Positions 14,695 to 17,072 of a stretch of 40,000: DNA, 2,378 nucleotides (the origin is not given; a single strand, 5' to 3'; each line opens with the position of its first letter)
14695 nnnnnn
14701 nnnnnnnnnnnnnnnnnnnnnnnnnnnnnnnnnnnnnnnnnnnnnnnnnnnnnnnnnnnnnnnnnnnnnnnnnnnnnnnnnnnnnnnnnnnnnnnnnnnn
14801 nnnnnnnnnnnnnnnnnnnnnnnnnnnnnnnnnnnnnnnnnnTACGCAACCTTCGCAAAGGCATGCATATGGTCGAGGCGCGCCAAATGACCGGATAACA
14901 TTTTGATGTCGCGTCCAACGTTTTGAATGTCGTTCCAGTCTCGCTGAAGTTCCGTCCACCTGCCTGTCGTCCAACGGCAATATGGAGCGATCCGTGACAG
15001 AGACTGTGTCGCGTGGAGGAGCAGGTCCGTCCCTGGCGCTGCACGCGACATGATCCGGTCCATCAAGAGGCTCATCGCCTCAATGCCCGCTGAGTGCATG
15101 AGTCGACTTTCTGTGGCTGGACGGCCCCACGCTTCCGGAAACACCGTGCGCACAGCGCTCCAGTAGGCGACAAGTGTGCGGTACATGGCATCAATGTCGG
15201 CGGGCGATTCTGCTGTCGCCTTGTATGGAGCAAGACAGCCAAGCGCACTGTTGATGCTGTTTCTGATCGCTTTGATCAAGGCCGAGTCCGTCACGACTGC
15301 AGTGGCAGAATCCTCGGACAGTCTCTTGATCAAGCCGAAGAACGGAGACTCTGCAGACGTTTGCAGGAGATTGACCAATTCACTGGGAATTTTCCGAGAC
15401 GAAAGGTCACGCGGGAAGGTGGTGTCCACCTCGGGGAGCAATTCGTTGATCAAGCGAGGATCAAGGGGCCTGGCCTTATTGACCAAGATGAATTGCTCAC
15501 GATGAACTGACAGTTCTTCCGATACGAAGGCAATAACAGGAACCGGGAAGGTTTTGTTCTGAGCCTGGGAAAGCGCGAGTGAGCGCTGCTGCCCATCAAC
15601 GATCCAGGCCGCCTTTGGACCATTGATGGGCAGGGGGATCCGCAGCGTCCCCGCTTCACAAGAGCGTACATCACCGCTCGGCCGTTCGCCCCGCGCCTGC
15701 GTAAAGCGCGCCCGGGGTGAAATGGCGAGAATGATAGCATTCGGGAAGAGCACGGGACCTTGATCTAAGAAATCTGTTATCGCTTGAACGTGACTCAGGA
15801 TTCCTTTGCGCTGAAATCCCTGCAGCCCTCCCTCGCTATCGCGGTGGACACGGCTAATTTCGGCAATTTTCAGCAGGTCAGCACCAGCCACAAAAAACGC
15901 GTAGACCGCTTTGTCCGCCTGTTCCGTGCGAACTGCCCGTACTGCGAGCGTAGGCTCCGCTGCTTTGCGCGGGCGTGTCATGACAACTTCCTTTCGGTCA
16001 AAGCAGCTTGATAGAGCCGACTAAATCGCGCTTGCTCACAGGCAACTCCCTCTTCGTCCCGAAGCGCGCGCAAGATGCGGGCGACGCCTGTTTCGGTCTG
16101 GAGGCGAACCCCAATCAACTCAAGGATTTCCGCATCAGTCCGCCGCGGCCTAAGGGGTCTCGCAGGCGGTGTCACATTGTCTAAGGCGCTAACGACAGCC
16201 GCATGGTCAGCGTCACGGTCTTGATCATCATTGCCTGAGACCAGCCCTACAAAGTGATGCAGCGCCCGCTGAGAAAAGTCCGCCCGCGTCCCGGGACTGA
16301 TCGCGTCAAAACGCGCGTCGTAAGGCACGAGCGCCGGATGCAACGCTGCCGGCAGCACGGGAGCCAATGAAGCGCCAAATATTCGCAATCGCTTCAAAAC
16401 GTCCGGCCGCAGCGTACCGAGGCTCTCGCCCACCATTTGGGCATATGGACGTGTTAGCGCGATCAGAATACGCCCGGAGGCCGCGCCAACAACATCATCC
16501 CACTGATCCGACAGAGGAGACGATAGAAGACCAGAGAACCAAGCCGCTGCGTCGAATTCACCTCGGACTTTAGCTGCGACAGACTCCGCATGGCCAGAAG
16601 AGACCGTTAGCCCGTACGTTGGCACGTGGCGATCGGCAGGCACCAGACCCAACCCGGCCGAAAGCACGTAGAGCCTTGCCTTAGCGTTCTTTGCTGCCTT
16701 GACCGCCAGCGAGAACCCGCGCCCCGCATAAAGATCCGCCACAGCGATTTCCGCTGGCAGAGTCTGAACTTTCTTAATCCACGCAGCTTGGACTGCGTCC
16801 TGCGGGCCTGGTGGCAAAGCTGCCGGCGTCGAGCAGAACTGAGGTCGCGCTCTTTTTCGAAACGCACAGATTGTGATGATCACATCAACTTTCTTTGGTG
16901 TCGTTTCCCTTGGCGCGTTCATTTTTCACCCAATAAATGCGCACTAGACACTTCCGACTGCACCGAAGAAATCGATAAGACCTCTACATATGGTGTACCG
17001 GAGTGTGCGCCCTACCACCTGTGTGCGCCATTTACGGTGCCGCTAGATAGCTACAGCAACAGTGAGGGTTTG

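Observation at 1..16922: Convergent two-operon island: a variant 7-deazaguanine DNA modification/restriction (Dpd-like) system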

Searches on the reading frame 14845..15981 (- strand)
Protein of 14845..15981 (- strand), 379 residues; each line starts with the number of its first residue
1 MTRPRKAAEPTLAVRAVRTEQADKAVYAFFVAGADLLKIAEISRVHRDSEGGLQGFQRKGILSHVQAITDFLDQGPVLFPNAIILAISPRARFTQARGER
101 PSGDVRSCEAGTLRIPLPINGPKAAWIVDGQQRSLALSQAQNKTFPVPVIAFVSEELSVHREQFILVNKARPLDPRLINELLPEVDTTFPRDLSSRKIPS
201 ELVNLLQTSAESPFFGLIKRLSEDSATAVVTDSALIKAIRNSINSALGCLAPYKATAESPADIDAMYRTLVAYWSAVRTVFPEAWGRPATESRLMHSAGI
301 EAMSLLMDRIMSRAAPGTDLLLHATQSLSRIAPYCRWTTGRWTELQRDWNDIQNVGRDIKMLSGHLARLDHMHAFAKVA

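Call 4: search_protein_families(library=ncbifam, proteins=[window:14845-15981:-], max_evalue=0.01)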
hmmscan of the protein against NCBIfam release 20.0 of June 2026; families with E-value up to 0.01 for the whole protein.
window:14845-15981:- (379 aa): 3 families
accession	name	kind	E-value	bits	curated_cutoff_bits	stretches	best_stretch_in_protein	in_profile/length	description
NF041060.1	DpdB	equivalog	2.5e-133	444.3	300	1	12-366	1-352/352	DGQHR domain-containing protein DpdB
TIGR03187.1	DGQHR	domain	1.3e-60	205.5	58.85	1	16-311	1-276/276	DGQHR domain-containing protein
TIGR04172.1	DGQHR_dnd_1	hypoth_equivalog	1.3e-14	54.1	450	1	15-216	2-207/381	DNA phosphorothioation-associated DGQHR protein 1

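Call 5: search_protein_families(library=padloc, proteins=[window:14845-15981:-], max_evalue=0.01)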
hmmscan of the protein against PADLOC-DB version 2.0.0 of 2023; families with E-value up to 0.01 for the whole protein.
window:14845-15981:- (379 aa): 2 families
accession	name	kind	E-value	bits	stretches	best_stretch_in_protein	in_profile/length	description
PDLC02811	DpdB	-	8.7e-130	430.8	1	11-371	4-363/370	DpdB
PDLC02812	DpdB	-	3.4e-25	86.8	1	12-311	6-301/400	DpdB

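Call 11: search_protein_families(library=pfam, proteins=[window:14845-15981:-], max_evalue=0.01)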
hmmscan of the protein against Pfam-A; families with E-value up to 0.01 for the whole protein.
window:14845-15981:- (379 aa): 1 family
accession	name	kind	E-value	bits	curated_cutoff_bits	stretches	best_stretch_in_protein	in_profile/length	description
PF14072.11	DndB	-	2.4e-14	53.6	29.1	1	15-314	2-283/338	DNA-sulfur modification-associated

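Call 43: search_dna_similar(query=window:14845-15981:-, collection=plasmids, mode=protein, max_rows=60, max_evalue=1e-10)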
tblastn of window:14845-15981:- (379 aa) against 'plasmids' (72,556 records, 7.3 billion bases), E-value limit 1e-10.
Records with a match: 16; places in all: 25; records where one place covers at least 80% of the query: 16.
Best place of each record, by identity: 80-90% 1; <60% 15.
By first word of the organism name: Variovorax 4; Caulobacter 1; Azospirillum 1; Methylobacterium 1; Rhizobium 1; Sinorhizobium 1; Agrobacterium 1; Shinella 1; Skermanella 1; Bradyrhizobium 1; and 3 more.
By predicted mobility (MOB-suite, as given by PLSDB): non-mobilizable 11; conjugative 3; mobilizable 2.
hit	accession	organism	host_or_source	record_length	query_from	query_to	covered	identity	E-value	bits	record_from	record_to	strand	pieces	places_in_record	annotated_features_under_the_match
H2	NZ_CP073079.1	Caulobacter sp. S6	pure culture,soil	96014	1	379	100%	80.7%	0e+0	629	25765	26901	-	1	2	dbpB: DGQHR domain-containing protein DpdB | hypothetical protein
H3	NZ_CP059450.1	Azospirillum brasilense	Prokaryotes,soil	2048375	11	370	95%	58.8%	3e-126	407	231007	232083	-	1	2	none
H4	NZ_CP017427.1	Methylobacterium sp. XJLW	single cell,soil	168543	6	378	98%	55.8%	7e-138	440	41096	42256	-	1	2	dbpB: DGQHR domain-containing protein DpdB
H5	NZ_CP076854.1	Rhizobium sp. WYJ-E13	Curcuma wenyujin Y.H. Chen et C. ...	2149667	9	370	96%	55.9%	7e-121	392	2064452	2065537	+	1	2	none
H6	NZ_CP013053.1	Sinorhizobium americanum CCGM7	Phaseolus vulgaris,root nodules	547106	5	370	97%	55.2%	1e-121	394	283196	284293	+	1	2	dbpB: DGQHR domain-containing protein DpdB | hypothetical protein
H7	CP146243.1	Agrobacterium vitis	Vitis vinifera,cell culture,Grape gall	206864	7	370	96%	54.6%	1e-122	397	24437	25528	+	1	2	dbpB: DGQHR domain-containing protein DpdB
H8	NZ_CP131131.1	Shinella zoogloeoides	isolate,Activated charcoal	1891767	8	370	96%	54.5%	4e-117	381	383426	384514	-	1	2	none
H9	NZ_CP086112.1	Skermanella rosea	single cell,hydrocarbon-contaminated ...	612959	12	370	95%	54.6%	5e-120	389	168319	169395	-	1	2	dbpB: DGQHR domain-containing protein DpdB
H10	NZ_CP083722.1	Bradyrhizobium sp. 41S5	Glycine max cv. AC Glengarry,Cell ...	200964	10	370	95%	50.7%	1e-105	348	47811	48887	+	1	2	dbpB: DGQHR domain-containing protein DpdB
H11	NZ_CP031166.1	Euzebya pacifica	-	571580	12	368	94%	34.2%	4e-54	199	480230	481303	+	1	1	dbpB: DGQHR domain-containing protein DpdB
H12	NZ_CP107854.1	Nonomuraea sp. NBC_00507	-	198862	12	369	94%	33.2%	1e-47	180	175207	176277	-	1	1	dbpB: DGQHR domain-containing protein DpdB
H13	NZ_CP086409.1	Enterobacter cloacae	water,water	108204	14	367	93%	33.5%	3e-50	188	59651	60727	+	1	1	dbpB: DGQHR domain-containing protein DpdB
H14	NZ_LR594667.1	Variovorax sp. SRS16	linuron-contaminated soil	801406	34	368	88%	34.1%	2e-42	165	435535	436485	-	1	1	dbpB: DGQHR domain-containing protein DpdB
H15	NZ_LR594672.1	Variovorax sp. PBL-E5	linuron-contaminated soil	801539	34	368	88%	34.1%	2e-42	165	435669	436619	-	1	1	dbpB: DGQHR domain-containing protein DpdB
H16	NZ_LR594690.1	Variovorax sp. WDL1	linuron-contaminated soil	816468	34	368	88%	34.1%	2e-42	165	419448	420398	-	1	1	dbpB: DGQHR domain-containing protein DpdB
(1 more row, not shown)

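Call 44: get_annotated_region(hit=H13, flank=20000)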
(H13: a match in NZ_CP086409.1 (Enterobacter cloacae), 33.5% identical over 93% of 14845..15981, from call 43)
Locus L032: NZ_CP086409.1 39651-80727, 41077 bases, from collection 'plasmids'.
description: Enterobacter cloacae strain POL9 plasmid pPOL9A, complete sequence
organism: Enterobacter cloacae (NCBI taxid 550)
taxonomy: Bacteria; Pseudomonadota; Gammaproteobacteria; Enterobacterales; Enterobacteriaceae; Enterobacter; Enterobacter cloacae
host: -; source: water,water; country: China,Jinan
typing (MOB-suite, as given by PLSDB): non-mobilizable; replicon IncY
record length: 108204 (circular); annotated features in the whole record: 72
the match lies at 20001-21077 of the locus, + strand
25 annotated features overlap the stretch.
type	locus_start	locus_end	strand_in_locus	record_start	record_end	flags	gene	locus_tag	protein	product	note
CDS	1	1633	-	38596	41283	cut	-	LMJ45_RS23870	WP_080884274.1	cation-transporting P-type ATPase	-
CDS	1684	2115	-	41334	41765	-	-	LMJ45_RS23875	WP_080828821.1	universal stress protein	-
CDS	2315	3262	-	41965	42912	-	-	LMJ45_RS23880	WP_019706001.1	IS30-like element ISAs2 family transposase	GO:0006313 - DNA transposition [Evidence IEA]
CDS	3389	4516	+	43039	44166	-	-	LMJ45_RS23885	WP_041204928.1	ISAs1-like element ISKpn9 family transposase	GO:0006313 - DNA transposition [Evidence IEA]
CDS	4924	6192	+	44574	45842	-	-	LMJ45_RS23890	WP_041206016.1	IS4-like element ISAeme4 family transposase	GO:0006313 - DNA transposition [Evidence IEA]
CDS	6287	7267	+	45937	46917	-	-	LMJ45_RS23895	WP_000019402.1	IS5-like element IS5 family transposase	GO:0006313 - DNA transposition [Evidence IEA]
CDS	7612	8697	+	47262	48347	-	-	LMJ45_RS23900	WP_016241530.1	efflux RND transporter periplasmic adaptor subunit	GO:0006810 - transport [Evidence IEA]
CDS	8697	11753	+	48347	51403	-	-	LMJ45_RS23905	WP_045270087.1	efflux RND transporter permease subunit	-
CDS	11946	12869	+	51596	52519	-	-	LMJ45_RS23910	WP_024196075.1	acyltransferase family protein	-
CDS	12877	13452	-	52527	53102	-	pagP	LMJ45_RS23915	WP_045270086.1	lipid IV(A) palmitoyltransferase PagP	-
CDS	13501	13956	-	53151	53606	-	merR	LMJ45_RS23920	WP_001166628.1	Hg(II)-responsive transcriptional regulator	-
CDS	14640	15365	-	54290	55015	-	-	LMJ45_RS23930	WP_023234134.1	carbonic anhydrase family protein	-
CDS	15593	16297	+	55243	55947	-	-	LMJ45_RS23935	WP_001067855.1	IS6-like element IS26 family transposase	GO:0006313 - DNA transposition [Evidence IEA]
CDS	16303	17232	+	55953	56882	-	-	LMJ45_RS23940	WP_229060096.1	IS5 family transposase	-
CDS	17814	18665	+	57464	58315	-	-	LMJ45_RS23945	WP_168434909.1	hypothetical protein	-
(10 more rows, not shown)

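Call 56: get_annotated_region(hit=H14, flank=9000)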
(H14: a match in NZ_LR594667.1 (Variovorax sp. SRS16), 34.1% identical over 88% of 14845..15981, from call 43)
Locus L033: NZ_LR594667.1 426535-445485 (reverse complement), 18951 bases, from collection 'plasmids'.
description: Variovorax sp. SRS16 plasmid 2
organism: Variovorax sp. SRS16 (NCBI taxid 282217)
taxonomy: Bacteria; Pseudomonadota; Betaproteobacteria; Burkholderiales; Comamonadaceae; Variovorax; Variovorax sp. SRS16
host: -; source: linuron-contaminated soil; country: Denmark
typing (MOB-suite, as given by PLSDB): non-mobilizable
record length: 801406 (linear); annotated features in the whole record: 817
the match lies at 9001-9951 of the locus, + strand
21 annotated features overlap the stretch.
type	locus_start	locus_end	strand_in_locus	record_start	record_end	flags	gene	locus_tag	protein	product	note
CDS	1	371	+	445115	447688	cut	-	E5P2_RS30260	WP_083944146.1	CRISPR-associated helicase/endonuclease Cas3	-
CDS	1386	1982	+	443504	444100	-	-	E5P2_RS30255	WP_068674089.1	CRISPR-associated endonuclease Cas1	GO:0051607 - defense response to virus [Evidence IEA]; GO:0043571 - maintenance of CRISPR repeat elements [Evidence IEA]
CDS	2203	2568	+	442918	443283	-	cas2e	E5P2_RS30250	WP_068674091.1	type I-E CRISPR-associated endoribonuclease Cas2e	GO:0043571 - maintenance of CRISPR repeat elements [Evidence IEA]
CDS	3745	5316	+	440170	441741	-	casA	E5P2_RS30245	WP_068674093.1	type I-E CRISPR-associated protein Cse1/CasA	GO:0043571 - maintenance of CRISPR repeat elements [Evidence IEA]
CDS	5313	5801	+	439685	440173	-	casB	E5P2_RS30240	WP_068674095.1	type I-E CRISPR-associated protein Cse2/CasB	GO:0043571 - maintenance of CRISPR repeat elements [Evidence IEA]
CDS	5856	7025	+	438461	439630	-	cas7e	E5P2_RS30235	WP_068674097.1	type I-E CRISPR-associated protein Cas7/Cse4/CasC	GO:0043571 - maintenance of CRISPR repeat elements [Evidence IEA]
CDS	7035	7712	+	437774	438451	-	cas5e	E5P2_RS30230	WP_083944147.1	type I-E CRISPR-associated protein Cas5/CasD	GO:0043571 - maintenance of CRISPR repeat elements [Evidence IEA]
CDS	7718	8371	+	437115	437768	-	cas6e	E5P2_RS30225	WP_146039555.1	type I-E CRISPR-associated protein Cas6/Cse3/CasE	GO:0043571 - maintenance of CRISPR repeat elements [Evidence IEA]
CDS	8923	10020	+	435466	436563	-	dbpB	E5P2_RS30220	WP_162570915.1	DGQHR domain-containing protein DpdB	-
CDS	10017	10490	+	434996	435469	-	-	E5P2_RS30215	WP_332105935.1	DUF6884 domain-containing protein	-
CDS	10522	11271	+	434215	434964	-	-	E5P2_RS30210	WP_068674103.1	hypothetical protein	-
CDS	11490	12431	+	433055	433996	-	-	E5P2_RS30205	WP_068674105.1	hypothetical protein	-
CDS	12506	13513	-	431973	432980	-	-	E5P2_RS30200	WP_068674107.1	hypothetical protein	-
CDS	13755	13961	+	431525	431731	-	-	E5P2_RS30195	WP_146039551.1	hypothetical protein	-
CDS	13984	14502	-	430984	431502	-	coaD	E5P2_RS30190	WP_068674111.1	pantetheine-phosphate adenylyltransferase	GO:0015937 - coenzyme A biosynthetic process [Evidence IEA]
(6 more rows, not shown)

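Call 57: get_annotated_region(hit=H11, flank=9000)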
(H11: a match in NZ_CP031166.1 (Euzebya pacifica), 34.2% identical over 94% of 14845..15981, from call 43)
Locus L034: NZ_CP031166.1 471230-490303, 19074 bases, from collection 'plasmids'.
description: Euzebya pacifica strain DY32-46 plasmid pEDY32-46I, complete sequence
organism: Euzebya pacifica (NCBI taxid 1608957)
taxonomy: Bacteria; Actinomycetota; Nitriliruptoria; Euzebyales; Euzebyaceae; Euzebya; Euzebya pacifica
host: -; source: -; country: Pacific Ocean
typing (MOB-suite, as given by PLSDB): non-mobilizable
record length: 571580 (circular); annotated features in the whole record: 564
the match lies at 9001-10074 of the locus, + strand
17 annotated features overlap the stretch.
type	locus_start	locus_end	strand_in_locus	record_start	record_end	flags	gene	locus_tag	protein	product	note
CDS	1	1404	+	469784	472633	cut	-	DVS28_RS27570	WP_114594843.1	hypothetical protein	-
CDS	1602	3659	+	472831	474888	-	-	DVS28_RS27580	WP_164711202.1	hypothetical protein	-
CDS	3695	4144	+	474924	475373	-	-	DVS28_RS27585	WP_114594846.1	hypothetical protein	-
CDS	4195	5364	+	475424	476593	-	-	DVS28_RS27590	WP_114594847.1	MoxR family ATPase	-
CDS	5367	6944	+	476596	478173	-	-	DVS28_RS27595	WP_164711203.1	VWA-like domain-containing protein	-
CDS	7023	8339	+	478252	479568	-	-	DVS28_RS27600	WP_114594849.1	DNA cytosine methyltransferase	-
CDS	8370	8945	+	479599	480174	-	-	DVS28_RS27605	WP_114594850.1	AAA family ATPase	-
CDS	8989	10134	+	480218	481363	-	dbpB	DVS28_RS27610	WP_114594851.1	DGQHR domain-containing protein DpdB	-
CDS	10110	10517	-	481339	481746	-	-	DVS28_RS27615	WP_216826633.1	DUF5658 family protein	-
CDS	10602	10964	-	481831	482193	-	-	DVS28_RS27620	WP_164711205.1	hypothetical protein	-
CDS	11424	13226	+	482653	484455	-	-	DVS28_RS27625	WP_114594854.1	helicase-related protein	-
CDS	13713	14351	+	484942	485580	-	-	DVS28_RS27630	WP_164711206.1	hypothetical protein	-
CDS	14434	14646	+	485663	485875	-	-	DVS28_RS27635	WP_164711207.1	hypothetical protein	-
CDS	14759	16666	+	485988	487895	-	-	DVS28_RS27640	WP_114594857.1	DNA cytosine methyltransferase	-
CDS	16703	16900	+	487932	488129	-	-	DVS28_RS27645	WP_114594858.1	hypothetical protein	-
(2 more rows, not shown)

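Call 58: get_annotated_region(hit=H12, flank=9000)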
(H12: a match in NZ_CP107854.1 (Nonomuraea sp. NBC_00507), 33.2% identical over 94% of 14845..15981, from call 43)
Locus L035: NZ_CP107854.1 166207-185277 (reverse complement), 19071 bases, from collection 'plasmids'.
description: Nonomuraea sp. NBC_00507 plasmid unnamed1, complete sequence
organism: Nonomuraea sp. NBC_00507 (NCBI taxid 2976002)
taxonomy: Bacteria; Actinomycetota; Actinomycetes; Streptosporangiales; Streptosporangiaceae; Nonomuraea; Nonomuraea sp. NBC 00507
host: -; source: -; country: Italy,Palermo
typing (MOB-suite, as given by PLSDB): non-mobilizable
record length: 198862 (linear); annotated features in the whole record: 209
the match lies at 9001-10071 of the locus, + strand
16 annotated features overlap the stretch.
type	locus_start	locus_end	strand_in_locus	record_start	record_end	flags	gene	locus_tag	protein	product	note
CDS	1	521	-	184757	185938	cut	-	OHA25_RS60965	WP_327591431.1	hypothetical protein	-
CDS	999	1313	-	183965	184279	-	-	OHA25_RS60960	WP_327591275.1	hypothetical protein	-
CDS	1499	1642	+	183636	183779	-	-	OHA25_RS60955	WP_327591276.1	hypothetical protein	-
CDS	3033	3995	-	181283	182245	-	-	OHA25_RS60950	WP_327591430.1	aminoglycoside phosphotransferase family protein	GO:0016310 - phosphorylation [Evidence IEA]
CDS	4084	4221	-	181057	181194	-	-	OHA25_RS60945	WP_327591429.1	hypothetical protein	-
CDS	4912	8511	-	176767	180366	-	dnaE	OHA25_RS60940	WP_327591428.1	DNA polymerase III subunit alpha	GO:0006260 - DNA replication [Evidence IEA]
CDS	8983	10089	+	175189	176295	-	dbpB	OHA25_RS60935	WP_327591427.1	DGQHR domain-containing protein DpdB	-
CDS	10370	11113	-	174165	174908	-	-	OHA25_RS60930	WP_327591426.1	hypothetical protein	-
CDS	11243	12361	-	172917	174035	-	-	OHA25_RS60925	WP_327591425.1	hypothetical protein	-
CDS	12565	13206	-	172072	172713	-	-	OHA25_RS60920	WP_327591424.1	hypothetical protein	-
CDS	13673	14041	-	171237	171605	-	-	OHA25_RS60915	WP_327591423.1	hypothetical protein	-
CDS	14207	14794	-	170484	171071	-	-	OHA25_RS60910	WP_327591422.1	hypothetical protein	-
CDS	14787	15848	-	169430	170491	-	-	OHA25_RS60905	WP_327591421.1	hypothetical protein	-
CDS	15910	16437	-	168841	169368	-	-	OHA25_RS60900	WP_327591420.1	hypothetical protein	-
CDS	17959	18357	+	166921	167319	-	-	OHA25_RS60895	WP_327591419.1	hypothetical protein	-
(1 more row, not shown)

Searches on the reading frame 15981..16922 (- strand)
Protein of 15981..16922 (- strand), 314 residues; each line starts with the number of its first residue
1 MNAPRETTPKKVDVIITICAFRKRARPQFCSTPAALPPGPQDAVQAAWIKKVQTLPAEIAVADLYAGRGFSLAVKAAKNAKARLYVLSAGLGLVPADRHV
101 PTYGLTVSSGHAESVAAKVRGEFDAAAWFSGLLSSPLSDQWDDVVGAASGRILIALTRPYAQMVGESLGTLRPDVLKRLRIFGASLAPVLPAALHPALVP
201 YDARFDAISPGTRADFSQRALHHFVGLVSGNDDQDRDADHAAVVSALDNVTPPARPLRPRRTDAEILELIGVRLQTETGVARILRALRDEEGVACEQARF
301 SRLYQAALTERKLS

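Call 4: search_protein_families(library=ncbifam, proteins=[window:15981-16922:-], max_evalue=0.01)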
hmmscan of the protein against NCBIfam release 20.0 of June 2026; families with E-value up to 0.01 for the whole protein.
window:15981-16922:- (314 aa): 1 family
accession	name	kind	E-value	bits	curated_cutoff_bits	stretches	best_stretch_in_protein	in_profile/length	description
NF002544.0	PRK02101.2-1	equivalog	0.0024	17.2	339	1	71-110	95-134/248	peroxide stress protein YaaA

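Call 5: search_protein_families(library=padloc, proteins=[window:15981-16922:-], max_evalue=0.01)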
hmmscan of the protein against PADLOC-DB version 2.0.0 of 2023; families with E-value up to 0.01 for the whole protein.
window:15981-16922:- (314 aa): 9 families
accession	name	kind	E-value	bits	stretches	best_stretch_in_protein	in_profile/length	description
PDLC02815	DpdC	-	9.9e-78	259.7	1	14-310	8-308/312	DpdC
PDLC02817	DpdC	-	4.5e-31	106.3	1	10-310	2-296/299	DpdC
PDLC02818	DpdC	-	1.1e-17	62.3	2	41-121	34-117/319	DpdC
PDLC02816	DpdC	-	1.3e-06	25.9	1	12-109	4-103/313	DpdC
PDLC02814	DpdC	-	4.1e-06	24.9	1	248-308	88-149/151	DpdC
PDLC02813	DpdC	-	1.4e-05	22.6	1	53-110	44-101/310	DpdC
PDLC04712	PDC-M57A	-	0.00013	20.3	1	56-111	15-71/138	-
PDLC02820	DpdC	-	0.00013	20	1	55-116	51-112/165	DpdC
PDLC02823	DpdC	-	0.0012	16.8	1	197-307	102-215/223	DpdC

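Call 11: search_protein_families(library=pfam, proteins=[window:15981-16922:-], max_evalue=0.01)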
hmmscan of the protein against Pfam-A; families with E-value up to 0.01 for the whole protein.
window:15981-16922:- (314 aa): 1 family
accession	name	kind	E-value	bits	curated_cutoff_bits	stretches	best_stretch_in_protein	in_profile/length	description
PF21818.3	DUF6884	-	1.2e-07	32.4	30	1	56-111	12-67/135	Family of unknown function (DUF6884)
